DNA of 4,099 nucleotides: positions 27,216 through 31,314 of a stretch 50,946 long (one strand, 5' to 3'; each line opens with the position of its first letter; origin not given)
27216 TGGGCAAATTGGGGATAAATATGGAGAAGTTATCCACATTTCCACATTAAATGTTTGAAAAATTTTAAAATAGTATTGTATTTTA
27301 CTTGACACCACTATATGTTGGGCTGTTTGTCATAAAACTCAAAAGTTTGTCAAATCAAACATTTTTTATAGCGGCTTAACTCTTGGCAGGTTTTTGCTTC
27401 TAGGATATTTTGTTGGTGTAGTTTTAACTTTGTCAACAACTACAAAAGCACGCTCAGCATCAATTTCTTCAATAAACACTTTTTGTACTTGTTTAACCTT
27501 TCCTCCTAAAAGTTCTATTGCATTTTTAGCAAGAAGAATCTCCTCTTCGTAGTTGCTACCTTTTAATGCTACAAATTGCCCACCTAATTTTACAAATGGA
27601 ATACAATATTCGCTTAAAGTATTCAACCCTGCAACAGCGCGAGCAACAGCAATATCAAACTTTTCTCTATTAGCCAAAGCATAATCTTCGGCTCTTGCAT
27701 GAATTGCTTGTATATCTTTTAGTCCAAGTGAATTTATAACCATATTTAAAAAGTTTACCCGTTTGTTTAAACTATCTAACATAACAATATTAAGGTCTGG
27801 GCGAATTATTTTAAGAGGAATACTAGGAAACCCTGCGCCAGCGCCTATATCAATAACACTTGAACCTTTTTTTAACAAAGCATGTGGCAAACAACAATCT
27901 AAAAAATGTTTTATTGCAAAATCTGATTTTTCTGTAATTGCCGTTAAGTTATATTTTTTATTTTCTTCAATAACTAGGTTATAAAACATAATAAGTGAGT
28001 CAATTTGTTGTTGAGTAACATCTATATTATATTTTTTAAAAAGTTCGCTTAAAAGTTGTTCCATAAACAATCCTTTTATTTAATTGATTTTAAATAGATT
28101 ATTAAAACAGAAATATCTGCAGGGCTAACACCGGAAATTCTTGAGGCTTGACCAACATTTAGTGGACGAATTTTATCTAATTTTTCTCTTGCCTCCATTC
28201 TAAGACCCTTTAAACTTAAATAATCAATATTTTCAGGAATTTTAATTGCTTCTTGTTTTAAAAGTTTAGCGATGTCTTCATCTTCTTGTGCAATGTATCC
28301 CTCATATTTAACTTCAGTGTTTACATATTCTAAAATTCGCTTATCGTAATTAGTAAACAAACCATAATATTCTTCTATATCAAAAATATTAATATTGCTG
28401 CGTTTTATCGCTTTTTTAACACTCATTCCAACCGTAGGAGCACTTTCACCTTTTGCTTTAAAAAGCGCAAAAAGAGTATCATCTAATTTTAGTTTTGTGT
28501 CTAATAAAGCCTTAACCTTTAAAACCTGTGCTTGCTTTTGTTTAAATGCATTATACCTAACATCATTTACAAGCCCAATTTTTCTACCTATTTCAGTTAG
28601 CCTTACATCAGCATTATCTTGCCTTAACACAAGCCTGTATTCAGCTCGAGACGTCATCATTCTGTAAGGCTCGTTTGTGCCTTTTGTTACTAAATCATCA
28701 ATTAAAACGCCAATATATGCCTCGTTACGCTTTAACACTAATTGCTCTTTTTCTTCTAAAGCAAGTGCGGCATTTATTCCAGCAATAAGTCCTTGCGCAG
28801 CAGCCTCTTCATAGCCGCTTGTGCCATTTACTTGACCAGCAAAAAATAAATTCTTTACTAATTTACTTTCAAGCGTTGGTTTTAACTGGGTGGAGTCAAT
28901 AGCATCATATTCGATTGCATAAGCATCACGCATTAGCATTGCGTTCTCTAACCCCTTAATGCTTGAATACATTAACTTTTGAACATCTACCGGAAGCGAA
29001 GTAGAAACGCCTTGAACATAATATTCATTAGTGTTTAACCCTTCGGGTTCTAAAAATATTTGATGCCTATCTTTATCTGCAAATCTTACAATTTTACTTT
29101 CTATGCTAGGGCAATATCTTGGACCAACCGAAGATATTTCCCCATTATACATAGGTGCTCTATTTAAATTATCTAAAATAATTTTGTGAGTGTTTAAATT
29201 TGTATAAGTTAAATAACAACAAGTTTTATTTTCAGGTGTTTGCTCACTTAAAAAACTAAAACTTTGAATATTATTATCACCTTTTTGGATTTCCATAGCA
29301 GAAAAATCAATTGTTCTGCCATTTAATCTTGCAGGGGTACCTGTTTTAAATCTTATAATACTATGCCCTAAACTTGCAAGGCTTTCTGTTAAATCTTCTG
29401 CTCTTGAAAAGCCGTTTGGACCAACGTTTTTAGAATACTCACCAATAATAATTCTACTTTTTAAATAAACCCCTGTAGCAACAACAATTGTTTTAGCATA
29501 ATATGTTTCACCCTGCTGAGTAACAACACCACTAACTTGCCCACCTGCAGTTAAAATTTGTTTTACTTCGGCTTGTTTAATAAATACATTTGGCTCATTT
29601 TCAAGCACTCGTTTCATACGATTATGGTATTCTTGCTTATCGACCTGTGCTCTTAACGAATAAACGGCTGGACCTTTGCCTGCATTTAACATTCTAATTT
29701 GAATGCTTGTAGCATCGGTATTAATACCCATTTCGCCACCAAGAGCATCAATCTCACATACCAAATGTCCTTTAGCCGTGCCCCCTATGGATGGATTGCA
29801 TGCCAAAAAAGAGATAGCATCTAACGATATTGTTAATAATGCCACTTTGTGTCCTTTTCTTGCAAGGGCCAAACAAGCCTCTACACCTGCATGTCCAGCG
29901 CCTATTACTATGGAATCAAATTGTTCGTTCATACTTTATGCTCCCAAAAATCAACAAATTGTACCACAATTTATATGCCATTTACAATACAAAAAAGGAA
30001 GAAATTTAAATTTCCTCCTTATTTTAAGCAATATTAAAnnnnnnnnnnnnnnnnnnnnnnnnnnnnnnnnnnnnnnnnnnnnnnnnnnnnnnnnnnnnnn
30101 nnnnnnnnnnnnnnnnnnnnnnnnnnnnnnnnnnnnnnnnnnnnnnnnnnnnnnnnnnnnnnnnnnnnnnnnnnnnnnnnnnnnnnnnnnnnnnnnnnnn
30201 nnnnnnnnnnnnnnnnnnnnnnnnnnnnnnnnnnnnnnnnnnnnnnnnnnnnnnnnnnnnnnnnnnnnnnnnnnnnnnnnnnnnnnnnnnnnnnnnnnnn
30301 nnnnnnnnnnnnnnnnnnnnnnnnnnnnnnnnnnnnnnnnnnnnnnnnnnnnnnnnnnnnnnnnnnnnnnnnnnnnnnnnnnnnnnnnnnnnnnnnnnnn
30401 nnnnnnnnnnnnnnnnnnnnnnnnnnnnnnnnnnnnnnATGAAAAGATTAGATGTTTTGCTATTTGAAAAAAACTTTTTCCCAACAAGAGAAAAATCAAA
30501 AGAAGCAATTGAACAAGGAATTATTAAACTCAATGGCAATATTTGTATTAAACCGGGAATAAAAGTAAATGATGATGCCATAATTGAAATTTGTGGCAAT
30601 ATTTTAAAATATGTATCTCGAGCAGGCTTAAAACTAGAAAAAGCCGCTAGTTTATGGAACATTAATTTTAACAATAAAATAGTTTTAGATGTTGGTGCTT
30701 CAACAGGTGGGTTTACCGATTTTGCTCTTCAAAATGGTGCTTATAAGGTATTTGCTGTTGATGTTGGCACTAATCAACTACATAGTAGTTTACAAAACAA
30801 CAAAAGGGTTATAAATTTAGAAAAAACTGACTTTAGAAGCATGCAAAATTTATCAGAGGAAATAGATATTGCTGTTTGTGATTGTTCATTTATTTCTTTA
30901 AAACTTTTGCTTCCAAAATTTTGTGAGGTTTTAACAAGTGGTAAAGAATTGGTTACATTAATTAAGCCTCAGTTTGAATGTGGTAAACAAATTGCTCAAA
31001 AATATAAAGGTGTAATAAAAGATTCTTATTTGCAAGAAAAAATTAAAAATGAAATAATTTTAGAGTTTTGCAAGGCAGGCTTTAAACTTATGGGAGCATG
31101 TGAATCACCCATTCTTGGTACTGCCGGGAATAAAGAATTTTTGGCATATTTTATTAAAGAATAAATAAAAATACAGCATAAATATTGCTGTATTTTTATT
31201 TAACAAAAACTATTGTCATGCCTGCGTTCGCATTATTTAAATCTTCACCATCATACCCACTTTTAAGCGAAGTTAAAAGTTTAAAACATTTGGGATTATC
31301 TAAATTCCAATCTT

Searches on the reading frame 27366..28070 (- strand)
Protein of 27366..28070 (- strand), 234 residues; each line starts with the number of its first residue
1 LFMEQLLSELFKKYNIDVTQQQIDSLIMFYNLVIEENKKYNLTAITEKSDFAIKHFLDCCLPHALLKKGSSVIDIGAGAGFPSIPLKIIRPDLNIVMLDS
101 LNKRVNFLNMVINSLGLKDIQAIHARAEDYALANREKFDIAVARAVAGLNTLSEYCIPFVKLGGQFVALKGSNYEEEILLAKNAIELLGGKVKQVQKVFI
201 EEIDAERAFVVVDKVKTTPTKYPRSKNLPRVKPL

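Call 7: search_protein_families(library=pfam, proteins=[window:27366-28070:-])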
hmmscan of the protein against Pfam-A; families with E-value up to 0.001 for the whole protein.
window:27366-28070:- (234 aa): 3 families
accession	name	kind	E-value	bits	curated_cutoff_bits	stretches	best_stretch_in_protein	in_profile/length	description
PF02527.21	GidB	-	7.3e-53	179.1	27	1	23-198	2-176/184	rRNA small subunit methyltransferase G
PF13847.12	Methyltransf_31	-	3.6e-06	27.1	27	1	67-150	2-85/145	Methyltransferase domain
PF05175.20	MTS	-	0.0002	21.5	23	1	62-140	28-101/170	Methyltransferase small domain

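Call 12: find_related_loci(query=window:27366-28070:-, collection=genome_contigs, flank=10000)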
Query window:27366-28070:- (234 aa) in genome_contigs; peptide patterns used: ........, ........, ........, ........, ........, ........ (x = any residue, [..] = any of these).
164 stretches matched a pattern; 13 encode a relative of the query (tblastn E <= 1e-3); 13 distinct loci.
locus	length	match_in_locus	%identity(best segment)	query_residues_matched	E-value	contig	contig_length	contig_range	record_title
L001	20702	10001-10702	63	1-234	2e-96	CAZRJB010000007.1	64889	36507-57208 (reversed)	MAG TPA_asm: uncultured Lachnospiraceae bacterium isolate SRP313737_co1_95 genome assembly, contig: NODE_737_length_6488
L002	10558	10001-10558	58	3-188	3e-69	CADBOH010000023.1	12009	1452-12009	MAG: uncultured Clostridiales bacterium isolate RUG14149 genome assembly, contig: RUG14149_asm_23, whole genome shotgun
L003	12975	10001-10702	38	5-234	4e-57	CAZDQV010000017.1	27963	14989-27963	MAG TPA_asm: uncultured Oscillospiraceae bacterium isolate binchicken_co354_198 genome assembly, contig: NODE_1554_lengt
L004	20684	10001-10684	40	6-234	1e-52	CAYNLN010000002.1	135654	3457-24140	MAG TPA_asm: uncultured Christensenella sp. isolate SRP225648_co1_61 genome assembly, contig: NODE_106_length_135654_cov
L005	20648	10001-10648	38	21-234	1e-47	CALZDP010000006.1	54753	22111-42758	MAG: uncultured Clostridia bacterium isolate SRR14474050_bin.7_metaWRAP_v1.3_MAG genome assembly, contig: ERZ9423997.68,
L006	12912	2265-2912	44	10-224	7e-47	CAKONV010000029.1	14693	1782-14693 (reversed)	MAG: uncultured Bacilli bacterium isolate REFINED_METABAT215_TOP10_CONTIGS_1500_ASSEMBLY_K77_MERGED__Hadza_MoBio_hadza-E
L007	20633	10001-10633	38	14-224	2e-38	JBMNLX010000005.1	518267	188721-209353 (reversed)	MAG: Bacilli bacterium isolate SBF912LR0HQ0187 contig_40748, whole genome shotgun sequence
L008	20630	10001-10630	32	3-211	1e-31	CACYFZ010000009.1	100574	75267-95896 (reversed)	MAG: uncultured Clostridiales bacterium isolate RUG11913 genome assembly, contig: RUG11913_asm_9, whole genome shotgun s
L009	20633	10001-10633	37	16-224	2e-29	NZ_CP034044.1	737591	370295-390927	Mycoplasma struthionis strain 237IA chromosome, complete genome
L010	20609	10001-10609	32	33-234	9e-27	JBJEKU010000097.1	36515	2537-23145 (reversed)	MAG: Eggerthellaceae bacterium isolate PUUB16_bin.031 NODE_784_length_36515_cov_8.849150, whole genome shotgun sequence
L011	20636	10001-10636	34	26-234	3e-26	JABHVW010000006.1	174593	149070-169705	MAG: Candidatus Peregrinibacteria bacterium isolate SI047_bin117 k141_200255, whole genome shotgun sequence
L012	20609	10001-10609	31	33-234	2e-25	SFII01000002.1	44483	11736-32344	MAG: Coriobacteriaceae bacterium isolate W1P20.047 Contig129, whole genome shotgun sequence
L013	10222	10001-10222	50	7-80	2e-18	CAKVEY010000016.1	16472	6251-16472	MAG: uncultured Clostridia bacterium isolate REFINED_METABAT215_TOP10_CONTIGS_1500_ASSEMBLY_K77_MERGED__Hadza_MoBio_hadz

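Call 22: find_encoding_contigs(protein=window:27366-28070:-, flank=3000, max_places=10)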
Protein window:27366-28070:- (234 aa): no gene with exactly this product is on record in the collection.

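Call 24: find_homologous_proteins(query=window:27366-28064:-, max_evalue=1e-30)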
Query window:27366-28064:- (232 aa): 7930 proteins with E <= 1e-30 among 8000 candidates; the best 120 are listed.
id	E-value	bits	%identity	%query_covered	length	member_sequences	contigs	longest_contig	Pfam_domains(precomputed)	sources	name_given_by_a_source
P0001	2.1e-103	363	71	100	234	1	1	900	PF05175.21,PF02527.22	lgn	-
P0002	1.4e-102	360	70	100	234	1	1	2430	PF13847.13,PF05175.21,PF02527.22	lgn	-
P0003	2.6e-102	359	68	100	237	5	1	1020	PF02527.22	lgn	-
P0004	3.6e-102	359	68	100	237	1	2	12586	PF13847.13,PF02527.22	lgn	-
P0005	1.8e-101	356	70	100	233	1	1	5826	PF13847.13,PF02527.22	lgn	-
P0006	2.0e-101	356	71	100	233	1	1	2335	PF13847.13,PF02527.22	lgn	-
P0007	5.3e-101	355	69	100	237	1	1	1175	PF13847.13,PF05175.21,PF02527.22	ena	-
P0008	1.0e-100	354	71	100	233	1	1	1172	PF02527.22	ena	-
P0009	1.1e-100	354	69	100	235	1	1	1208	PF02527.22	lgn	-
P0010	1.3e-100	354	68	100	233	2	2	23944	PF13847.13,PF05175.21,PF02527.22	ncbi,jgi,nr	ncbi:MAG: 16S rRNA (guanine(527)-N(7))-methyltransferase RsmG [Clostridiales bacterium]|nr:16S rRNA 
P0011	2.1e-100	353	68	100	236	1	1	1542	PF05175.21,PF02527.22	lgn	-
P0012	5.8e-100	351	71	100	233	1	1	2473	PF02527.22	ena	-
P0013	6.2e-100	351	69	100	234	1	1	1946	PF02527.22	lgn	-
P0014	9.3e-100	351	67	100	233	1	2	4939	PF13847.13,PF05175.21,PF02527.22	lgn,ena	-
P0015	1.1e-99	350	68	100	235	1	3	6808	PF02527.22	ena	-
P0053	1.3e-91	324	64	100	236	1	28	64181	PF13847.13,PF02527.22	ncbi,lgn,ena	-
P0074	1.2e-88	314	62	100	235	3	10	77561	PF02527.22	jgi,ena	-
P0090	1.2e-81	292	60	100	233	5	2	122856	PF13847.13,PF05175.21,PF13649.13,PF02527.22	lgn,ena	-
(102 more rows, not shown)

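Call 25: find_encoding_contigs(protein=P0010, flank=10000, max_places=1)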
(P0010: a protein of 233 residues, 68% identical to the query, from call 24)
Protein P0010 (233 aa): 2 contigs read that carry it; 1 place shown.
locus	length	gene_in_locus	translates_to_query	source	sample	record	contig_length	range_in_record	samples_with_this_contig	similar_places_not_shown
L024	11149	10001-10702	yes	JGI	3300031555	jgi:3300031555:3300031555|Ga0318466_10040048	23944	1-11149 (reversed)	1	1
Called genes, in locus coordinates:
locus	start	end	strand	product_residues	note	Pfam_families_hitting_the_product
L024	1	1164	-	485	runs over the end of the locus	PF13298:LigD_N, PF01068:DNA_ligase_A_M, PF01331:mRNA_cap_enzyme (weak), PF09414:RNA_ligase (weak), PF04679:DNA_ligase_A_C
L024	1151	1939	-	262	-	PF02735:Ku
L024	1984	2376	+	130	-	-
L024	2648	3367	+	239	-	PF04298:Zn_peptidase_2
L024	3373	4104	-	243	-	PF01479:S4, PF01728:FtsJ, PF13649:Methyltransf_25 (weak), PF08241:Methyltransf_11 (weak)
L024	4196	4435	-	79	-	PF13443:HTH_26 (weak)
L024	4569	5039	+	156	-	-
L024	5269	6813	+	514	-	PF01676:Metalloenzyme, PF06415:iPGM_N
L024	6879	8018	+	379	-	PF13439:Glyco_transf_4, PF00534:Glycos_transf_1, PF13692:Glyco_trans_1_4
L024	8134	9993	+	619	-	PF00890:FAD_binding_2 (faint), PF01134:GIDA, PF01266:DAO (faint), PF03486:HI0933_like (faint), PF07992:Pyr_redox_2, PF13738:Pyr_redox_3 (faint), PF21680:GIDA_C_1st, PF13932:SAM_GIDA_C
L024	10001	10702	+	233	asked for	PF02527:GidB, PF05175:MTS (weak), PF13847:Methyltransf_31 (weak)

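Call 26: find_encoding_contigs(protein=P0053, flank=10000, max_places=1)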
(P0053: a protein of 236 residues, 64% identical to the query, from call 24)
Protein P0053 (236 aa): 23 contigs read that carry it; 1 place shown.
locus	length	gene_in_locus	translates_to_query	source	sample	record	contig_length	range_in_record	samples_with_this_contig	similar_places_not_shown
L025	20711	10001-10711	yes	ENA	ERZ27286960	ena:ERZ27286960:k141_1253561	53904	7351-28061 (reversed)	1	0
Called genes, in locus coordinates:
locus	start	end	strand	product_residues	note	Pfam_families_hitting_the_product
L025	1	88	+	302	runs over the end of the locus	PF01565:FAD_binding_4, PF02873:MurB_C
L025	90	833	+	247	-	PF02811:PHP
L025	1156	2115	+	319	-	PF14527:LAGLIDADG_WhiA, PF02650:HTH_WhiA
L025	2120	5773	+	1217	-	PF02811:PHP, PF07733:DNA_pol3_alpha, PF17657:DNA_pol3_finger, PF14579:HHH_6, PF01336:tRNA_anti-codon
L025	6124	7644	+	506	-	PF19789:DUF6273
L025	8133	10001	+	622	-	PF00890:FAD_binding_2 (faint), PF01134:GIDA, PF01266:DAO (faint), PF07992:Pyr_redox_2 (weak), PF21680:GIDA_C_1st, PF13932:SAM_GIDA_C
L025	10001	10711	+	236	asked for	PF02527:GidB, PF13847:Methyltransf_31 (weak)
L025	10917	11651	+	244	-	PF02517:Rce1-like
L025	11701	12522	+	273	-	-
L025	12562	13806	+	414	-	PF02885:Glycos_trans_3N, PF00591:Glycos_transf_3, PF07831:PYNP_C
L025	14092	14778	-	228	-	PF05239:PRC (weak)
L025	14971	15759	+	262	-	-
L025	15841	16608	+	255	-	-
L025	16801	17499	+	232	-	PF04298:Zn_peptidase_2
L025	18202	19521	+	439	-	-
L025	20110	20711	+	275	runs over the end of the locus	PF14622:Ribonucleas_3_3, PF00636:Ribonuclease_3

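Call 27: find_encoding_contigs(protein=P0074, flank=10000, max_places=1)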
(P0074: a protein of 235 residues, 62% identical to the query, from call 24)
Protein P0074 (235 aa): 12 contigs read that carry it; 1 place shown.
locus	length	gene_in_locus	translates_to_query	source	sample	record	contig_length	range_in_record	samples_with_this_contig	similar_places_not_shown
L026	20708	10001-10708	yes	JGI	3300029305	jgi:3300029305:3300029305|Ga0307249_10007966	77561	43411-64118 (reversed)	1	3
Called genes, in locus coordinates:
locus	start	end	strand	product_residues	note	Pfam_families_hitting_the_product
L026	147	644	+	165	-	-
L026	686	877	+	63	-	-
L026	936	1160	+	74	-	PF06257:VEG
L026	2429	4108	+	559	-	PF13306:LRR_5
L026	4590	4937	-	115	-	-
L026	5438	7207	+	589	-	PF01676:Metalloenzyme, PF06415:iPGM_N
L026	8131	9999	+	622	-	PF00890:FAD_binding_2 (faint), PF01134:GIDA, PF01266:DAO (faint), PF07992:Pyr_redox_2 (weak), PF21680:GIDA_C_1st, PF13932:SAM_GIDA_C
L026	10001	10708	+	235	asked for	PF02527:GidB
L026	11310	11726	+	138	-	PF00636:Ribonuclease_3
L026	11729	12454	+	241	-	PF08032:SpoU_sub_bind, PF00588:SpoU_methylase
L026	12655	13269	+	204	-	PF04542:Sigma70_r2, PF08281:Sigma70_r4_2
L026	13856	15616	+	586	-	PF13306:LRR_5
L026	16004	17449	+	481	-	PF03382:DUF285 (weak)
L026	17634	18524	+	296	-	PF02661:Fic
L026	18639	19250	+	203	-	PF02915:Rubrerythrin, PF21349:RUBY_RBDX (weak)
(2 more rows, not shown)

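Call 28: find_encoding_contigs(protein=P0090, flank=10000, max_places=1)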
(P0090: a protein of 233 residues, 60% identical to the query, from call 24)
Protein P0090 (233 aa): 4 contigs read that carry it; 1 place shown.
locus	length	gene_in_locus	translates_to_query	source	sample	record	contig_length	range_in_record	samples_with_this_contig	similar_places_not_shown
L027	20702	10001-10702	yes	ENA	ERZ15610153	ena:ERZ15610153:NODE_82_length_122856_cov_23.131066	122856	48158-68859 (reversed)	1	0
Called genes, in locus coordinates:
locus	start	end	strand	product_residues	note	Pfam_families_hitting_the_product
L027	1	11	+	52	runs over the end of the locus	-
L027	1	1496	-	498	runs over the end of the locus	PF12229:PG_binding_4 (weak), PF04294:VanW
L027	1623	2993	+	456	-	-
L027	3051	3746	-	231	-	PF10688:Imp-YgjV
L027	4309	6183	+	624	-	PF01134:GIDA, PF01266:DAO (faint), PF07992:Pyr_redox_2 (weak), PF21680:GIDA_C_1st, PF13932:SAM_GIDA_C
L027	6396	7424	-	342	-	-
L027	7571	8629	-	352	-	-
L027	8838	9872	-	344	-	-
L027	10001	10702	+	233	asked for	PF13649:Methyltransf_25 (faint), PF02527:GidB, PF05175:MTS (weak), PF13847:Methyltransf_31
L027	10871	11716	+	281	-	PF10609:ParA, PF00142:Fer4_NifH, PF01656:CbiA, PF02374:ArsA_ATPase (weak), PF06564:CBP_BcsQ, PF09140:MipZ (weak), PF13614:AAA_31, PF09140:MipZ (weak)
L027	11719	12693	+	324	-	PF02195:ParB_N, PF17762:HTH_ParB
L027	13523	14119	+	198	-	PF02674:Colicin_V (weak)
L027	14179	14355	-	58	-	-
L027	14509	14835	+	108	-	PF01022:HTH_5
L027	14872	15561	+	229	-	PF02223:Thymidylate_kin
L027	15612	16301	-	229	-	-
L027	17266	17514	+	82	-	-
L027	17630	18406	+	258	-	PF02673:BacA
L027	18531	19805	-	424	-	PF07831:PYNP_C (faint), PF00591:Glycos_transf_3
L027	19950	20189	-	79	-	-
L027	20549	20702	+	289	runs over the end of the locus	PF00849:PseudoU_synth_2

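Call 53: search_protein_families(library=ncbifam, proteins=[window:27366-28064:-])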
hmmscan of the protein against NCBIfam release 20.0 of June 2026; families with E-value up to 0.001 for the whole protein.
window:27366-28064:- (232 aa): 7 families
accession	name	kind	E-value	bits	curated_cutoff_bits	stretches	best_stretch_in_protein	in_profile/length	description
TIGR00138.1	rsmG_gidB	equivalog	6.3e-50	169.4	99.5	1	25-210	2-181/183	16S rRNA (guanine(527)-N(7))-methyltransferase RsmG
TIGR02469.1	CbiT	equivalog_domain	7.9e-07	29.4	78.3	1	62-164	15-118/124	precorrin-6Y C5,15-methyltransferase (decarboxylating) subunit CbiT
NF006138.0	PRK08287.1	equivalog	6.2e-06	26.2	210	1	64-166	29-129/189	decarboxylating cobalt-precorrin-6B (C(15))-methyltransferase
TIGR01983.1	UbiG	equivalog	3.1e-05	23.4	102.95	1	66-162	49-147/228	bifunctional 2-polyprenyl-6-hydroxyphenol methylase/3-demethylubiquinol 3-O-methyltransferase UbiG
NF047649.1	MTase_UXPK_star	exception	0.00031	19.9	460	1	36-147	45-158/283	methyltransferase/UXPK-star double selenoprotein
TIGR03534.1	RF_mod_PrmC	equivalog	0.00041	19.9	199.1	1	65-141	85-162/253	peptide chain release factor N(5)-glutamine methyltransferase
NF041537.1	ArsM_AhpD_UU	exception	0.00079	18.3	510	1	64-147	74-157/345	arsenite methyltransferase/AhpD domain selenoprotein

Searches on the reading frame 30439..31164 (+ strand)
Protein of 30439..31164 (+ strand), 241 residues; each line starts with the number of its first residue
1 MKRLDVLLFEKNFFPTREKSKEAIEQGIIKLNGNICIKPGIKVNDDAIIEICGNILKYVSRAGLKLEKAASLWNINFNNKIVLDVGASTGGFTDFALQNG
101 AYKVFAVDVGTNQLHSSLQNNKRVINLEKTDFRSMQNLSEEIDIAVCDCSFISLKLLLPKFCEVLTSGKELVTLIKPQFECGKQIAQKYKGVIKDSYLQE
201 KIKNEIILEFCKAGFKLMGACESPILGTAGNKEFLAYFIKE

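Call 7: search_protein_families(library=pfam, proteins=[window:30439-31164:+])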
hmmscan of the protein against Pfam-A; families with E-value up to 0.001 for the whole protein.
window:30439-31164:+ (241 aa): 5 families
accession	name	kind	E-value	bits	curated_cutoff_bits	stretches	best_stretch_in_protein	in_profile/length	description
PF01728.25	FtsJ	-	1e-37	130.2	24.1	1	58-237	1-178/181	FtsJ-like methyltransferase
PF01479.30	S4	-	2.3e-09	37.2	22.8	1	3-47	2-46/48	S4 domain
PF13649.12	Methyltransf_25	-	3.1e-06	28.2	27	1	82-153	1-78/97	Methyltransferase domain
PF08241.18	Methyltransf_11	-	9.3e-05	23.4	21.2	1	83-154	1-73/95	Methyltransferase domain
PF13847.12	Methyltransf_31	-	0.00021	21.4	27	1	78-172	3-108/145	Methyltransferase domain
